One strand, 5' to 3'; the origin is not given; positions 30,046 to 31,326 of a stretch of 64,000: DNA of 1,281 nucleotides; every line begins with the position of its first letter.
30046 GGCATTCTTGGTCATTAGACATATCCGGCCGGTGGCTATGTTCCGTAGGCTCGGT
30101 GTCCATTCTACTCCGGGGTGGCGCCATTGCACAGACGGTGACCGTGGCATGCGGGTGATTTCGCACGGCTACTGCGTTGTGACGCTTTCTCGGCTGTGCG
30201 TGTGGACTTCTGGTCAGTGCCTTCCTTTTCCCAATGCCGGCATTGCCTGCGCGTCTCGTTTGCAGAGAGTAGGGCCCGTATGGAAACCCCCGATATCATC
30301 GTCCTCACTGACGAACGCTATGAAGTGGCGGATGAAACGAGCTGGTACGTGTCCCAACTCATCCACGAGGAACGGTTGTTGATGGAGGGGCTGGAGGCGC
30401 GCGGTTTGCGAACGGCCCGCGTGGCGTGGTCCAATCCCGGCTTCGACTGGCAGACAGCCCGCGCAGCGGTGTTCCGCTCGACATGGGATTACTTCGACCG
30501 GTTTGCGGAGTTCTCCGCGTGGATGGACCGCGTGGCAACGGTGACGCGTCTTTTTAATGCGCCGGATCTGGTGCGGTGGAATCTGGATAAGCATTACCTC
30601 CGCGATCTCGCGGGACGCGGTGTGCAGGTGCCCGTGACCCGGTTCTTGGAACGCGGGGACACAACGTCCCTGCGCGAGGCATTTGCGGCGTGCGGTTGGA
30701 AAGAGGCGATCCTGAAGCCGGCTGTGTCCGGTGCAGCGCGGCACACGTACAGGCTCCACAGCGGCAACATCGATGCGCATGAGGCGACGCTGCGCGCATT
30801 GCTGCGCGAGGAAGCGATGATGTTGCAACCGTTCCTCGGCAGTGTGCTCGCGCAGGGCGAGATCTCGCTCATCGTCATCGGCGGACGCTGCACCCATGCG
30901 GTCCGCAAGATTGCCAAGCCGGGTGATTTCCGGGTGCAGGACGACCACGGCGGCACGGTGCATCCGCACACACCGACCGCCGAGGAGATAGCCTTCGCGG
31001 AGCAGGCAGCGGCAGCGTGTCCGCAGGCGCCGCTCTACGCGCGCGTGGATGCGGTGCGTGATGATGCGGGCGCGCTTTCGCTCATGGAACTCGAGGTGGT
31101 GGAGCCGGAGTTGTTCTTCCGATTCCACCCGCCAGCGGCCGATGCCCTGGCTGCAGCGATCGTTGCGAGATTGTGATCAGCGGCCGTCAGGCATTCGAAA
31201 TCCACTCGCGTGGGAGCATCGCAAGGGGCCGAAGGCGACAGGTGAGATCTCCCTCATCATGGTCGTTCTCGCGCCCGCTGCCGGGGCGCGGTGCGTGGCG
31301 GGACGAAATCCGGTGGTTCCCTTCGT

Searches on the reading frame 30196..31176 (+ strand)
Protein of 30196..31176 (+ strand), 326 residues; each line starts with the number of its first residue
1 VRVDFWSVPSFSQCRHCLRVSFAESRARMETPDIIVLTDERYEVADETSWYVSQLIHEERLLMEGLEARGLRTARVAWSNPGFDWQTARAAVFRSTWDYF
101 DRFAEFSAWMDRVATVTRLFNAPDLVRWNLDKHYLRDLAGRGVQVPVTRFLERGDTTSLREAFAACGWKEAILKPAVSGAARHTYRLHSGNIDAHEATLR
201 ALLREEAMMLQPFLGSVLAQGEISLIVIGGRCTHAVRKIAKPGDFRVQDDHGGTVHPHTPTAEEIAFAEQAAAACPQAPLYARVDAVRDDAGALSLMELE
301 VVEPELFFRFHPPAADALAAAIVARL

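Call 8: search_protein_families(library=pfam, proteins=[window:30196-31176:+], max_evalue=0.01)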
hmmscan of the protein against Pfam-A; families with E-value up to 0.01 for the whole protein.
window:30196-31176:+ (326 aa): 2 families
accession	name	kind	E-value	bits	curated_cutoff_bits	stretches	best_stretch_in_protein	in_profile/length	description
PF08443.16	RimK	-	1.8e-05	24.8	21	1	193-298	63-162/188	RimK-like ATP-grasp domain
PF02955.21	GSH-S_ATP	-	4.6e-05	23.4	23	1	169-274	32-138/175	Prokaryotic glutathione synthetase, ATP-grasp domain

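Call 41: find_encoding_contigs(protein=window:30196-31176:+, flank=10000, max_places=6)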
Protein window:30196-31176:+ (326 aa): no gene with exactly this product is on record in the collection.

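Call 78: find_homologous_proteins(query=window:30280-31176:+, max_evalue=1e-30)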
Query window:30280-31176:+ (298 aa): 6622 proteins with E <= 1e-30 among 8000 candidates; the best 120 are listed.
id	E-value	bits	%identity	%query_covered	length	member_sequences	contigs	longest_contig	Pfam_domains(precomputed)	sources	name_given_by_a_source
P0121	5.9e-197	671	100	100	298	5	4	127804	PF27100.1,PF08443.17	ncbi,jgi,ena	-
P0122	5.1e-169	579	85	96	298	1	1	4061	PF27100.1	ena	-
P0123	8.3e-169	579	85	96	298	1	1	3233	PF27100.1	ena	-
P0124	3.8e-167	573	84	96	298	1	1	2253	PF27100.1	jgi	jgi:glutathione synthase/RimK-type ligase-like ATP-grasp enzyme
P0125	1.1e-165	568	84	96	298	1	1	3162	PF27100.1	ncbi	-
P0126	1.3e-165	568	83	96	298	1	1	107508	PF27100.1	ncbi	-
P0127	1.6e-163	561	83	96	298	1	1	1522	PF27100.1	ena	-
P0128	8.7e-163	559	82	96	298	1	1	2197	PF27100.1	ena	-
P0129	9.3e-163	559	82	100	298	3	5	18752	PF02955.22,PF27100.1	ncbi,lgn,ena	-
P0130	3.1e-162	557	82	100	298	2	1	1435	PF02955.22,PF27100.1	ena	-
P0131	1.2e-161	555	82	100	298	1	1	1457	PF02955.22,PF27100.1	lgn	-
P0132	1.8e-161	555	81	96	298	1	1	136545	PF27100.1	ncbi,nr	ncbi:MAG: hypothetical protein K8R23_19260 [Chthoniobacter sp.]|nr:hypothetical protein [Chthoniobac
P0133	4.1e-161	553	81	100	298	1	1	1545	PF02955.22,PF27100.1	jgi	jgi:glutathione synthase/RimK-type ligase-like ATP-grasp enzyme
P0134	9.9e-161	552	81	100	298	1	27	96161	PF27100.1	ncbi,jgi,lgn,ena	jgi:glutathione synthase/RimK-type ligase-like ATP-grasp enzyme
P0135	4.2e-160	550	82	96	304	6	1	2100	PF02955.22,PF27100.1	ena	-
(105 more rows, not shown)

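Call 79: find_encoding_contigs(protein=P0121, flank=10000, max_places=6)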
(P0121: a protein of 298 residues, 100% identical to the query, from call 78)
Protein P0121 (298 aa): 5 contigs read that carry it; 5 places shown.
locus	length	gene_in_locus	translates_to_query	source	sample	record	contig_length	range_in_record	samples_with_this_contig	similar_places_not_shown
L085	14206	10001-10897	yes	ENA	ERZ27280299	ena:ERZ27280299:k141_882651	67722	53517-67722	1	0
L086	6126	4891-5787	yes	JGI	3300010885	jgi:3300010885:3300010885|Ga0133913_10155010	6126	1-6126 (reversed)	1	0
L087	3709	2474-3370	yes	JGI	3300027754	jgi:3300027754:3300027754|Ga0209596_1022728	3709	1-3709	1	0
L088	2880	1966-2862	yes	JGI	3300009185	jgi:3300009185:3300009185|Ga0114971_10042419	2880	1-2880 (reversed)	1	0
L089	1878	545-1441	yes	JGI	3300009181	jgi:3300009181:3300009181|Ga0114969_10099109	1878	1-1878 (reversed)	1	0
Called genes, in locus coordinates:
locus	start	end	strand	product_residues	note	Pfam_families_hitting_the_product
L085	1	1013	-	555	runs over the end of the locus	PF21185:RecD_N (weak), PF00580:UvrD-helicase, PF13086:AAA_11, PF13245:AAA_19, PF13604:AAA_30, PF05127:NAT10_TcmA_helicase, PF09848:SLFN-g3_helicase (weak), PF13538:UvrD_C_2, +2 more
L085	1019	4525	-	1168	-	PF00580:UvrD-helicase, PF13245:AAA_19, PF13361:UvrD_C (weak), PF13538:UvrD_C_2 (faint), PF12705:PDDEXK_1 (weak)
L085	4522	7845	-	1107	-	PF04257:RecC_N, PF27451:RecC_4th, PF17946:RecC_C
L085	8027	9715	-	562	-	-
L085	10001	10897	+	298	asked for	PF27100:DcsG_N, PF08443:RimK (weak)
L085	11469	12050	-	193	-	-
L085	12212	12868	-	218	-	PF04337:DUF480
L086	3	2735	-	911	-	?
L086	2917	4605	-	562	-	-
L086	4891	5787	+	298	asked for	PF27100:DcsG_N, PF08443:RimK (weak)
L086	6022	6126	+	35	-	?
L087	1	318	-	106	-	?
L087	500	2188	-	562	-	-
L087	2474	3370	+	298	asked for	PF27100:DcsG_N, PF08443:RimK (weak)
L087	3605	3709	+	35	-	?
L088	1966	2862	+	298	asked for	PF27100:DcsG_N, PF08443:RimK (weak)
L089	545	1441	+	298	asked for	PF27100:DcsG_N, PF08443:RimK (weak)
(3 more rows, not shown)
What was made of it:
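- Many contigs end inside the element, and the copy A locus breaks there in four of five assemblies (call 79).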

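Call 80: find_encoding_contigs(protein=P0126, flank=10000, max_places=2)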
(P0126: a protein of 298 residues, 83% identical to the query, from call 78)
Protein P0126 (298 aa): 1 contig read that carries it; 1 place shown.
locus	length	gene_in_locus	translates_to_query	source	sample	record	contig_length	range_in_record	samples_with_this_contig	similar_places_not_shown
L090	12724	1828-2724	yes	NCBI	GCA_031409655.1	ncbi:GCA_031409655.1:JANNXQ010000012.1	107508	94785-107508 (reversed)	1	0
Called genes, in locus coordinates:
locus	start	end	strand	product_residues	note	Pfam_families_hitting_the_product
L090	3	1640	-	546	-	?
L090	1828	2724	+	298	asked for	PF27100:DcsG_N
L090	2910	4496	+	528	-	PF00884:Sulfatase, PF16347:SGSH_C (faint)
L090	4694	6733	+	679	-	PF03629:SASA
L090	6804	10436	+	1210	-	PF02837:Glyco_hydro_2_N, PF00703:Glyco_hydro_2, PF02836:Glyco_hydro_2_C, PF16355:DUF4982, PF05426:Alginate_lyase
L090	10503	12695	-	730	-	PF00912:Transgly, PF00905:Transpeptidase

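Call 83: find_encoding_contigs(protein=P0134, flank=10000, max_places=3)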
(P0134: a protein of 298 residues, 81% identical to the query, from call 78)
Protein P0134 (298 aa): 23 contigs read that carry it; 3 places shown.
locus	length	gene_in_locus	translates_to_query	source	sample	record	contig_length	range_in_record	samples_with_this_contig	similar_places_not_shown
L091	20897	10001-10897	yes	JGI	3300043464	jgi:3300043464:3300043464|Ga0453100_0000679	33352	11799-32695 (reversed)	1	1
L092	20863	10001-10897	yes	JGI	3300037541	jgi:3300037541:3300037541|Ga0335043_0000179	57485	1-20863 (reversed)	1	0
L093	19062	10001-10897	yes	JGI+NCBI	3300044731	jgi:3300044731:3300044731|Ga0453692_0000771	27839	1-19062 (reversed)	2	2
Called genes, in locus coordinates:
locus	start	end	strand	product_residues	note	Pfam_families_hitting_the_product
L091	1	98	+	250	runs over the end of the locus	?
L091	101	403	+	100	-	PF12728:HTH_17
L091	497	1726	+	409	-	PF08800:BT4734-like_N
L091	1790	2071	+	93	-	PF05015:HigB-like_toxin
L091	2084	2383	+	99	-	PF01381:HTH_3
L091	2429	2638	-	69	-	-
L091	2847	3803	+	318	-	-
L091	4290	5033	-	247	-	PF12710:HAD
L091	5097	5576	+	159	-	PF00334:NDK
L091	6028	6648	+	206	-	PF00165:HTH_AraC, PF12833:HTH_18, PF00165:HTH_AraC (weak)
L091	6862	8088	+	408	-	PF01408:GFO_IDH_MocA, PF02894:GFO_IDH_MocA_C, PF22725:GFO_IDH_MocA_C3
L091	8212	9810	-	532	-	-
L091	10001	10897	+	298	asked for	PF27100:DcsG_N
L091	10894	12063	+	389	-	PF00532:Peripla_BP_1, PF13377:Peripla_BP_3, PF00165:HTH_AraC (faint), PF12833:HTH_18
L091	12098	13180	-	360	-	PF01408:GFO_IDH_MocA, PF02894:GFO_IDH_MocA_C, PF22725:GFO_IDH_MocA_C3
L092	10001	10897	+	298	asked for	PF27100:DcsG_N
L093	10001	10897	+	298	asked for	PF27100:DcsG_N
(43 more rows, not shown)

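Call 84: find_encoding_contigs(protein=P0129, flank=10000, max_places=2)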
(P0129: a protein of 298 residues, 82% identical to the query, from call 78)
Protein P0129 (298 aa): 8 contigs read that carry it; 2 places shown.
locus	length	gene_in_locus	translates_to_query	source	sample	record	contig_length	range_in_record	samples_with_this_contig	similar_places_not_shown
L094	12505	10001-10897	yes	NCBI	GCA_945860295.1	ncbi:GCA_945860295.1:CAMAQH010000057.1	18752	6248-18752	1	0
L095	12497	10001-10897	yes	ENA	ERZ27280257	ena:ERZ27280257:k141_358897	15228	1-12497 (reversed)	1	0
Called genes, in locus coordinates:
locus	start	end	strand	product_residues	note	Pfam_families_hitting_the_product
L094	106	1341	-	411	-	PF07586:HXXSHH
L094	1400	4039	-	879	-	PF07635:PSCyt1 (faint), PF07626:PSD3, PF07637:PSD5, PF07631:PSD4, PF07627:PSCyt3, PF07624:PSD2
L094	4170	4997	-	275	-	PF00657:Lipase_GDSL, PF13472:Lipase_GDSL_2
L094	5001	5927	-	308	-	-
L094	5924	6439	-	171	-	PF04542:Sigma70_r2, PF08281:Sigma70_r4_2 (weak)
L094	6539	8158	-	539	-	PF12831:FAD_oxidored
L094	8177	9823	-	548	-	-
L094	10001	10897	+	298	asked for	PF27100:DcsG_N, PF02955:GSH-S_ATP (weak)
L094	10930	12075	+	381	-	PF13377:Peripla_BP_3, PF00165:HTH_AraC (faint), PF12833:HTH_18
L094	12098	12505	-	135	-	?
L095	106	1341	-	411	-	PF07586:HXXSHH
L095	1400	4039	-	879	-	PF07635:PSCyt1 (faint), PF07626:PSD3, PF07637:PSD5, PF07631:PSD4, PF07627:PSCyt3, PF07624:PSD2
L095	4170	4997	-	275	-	PF00657:Lipase_GDSL, PF13472:Lipase_GDSL_2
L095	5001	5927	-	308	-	-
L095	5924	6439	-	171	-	PF04542:Sigma70_r2, PF08281:Sigma70_r4_2 (weak)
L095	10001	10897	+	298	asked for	PF27100:DcsG_N, PF02955:GSH-S_ATP (weak)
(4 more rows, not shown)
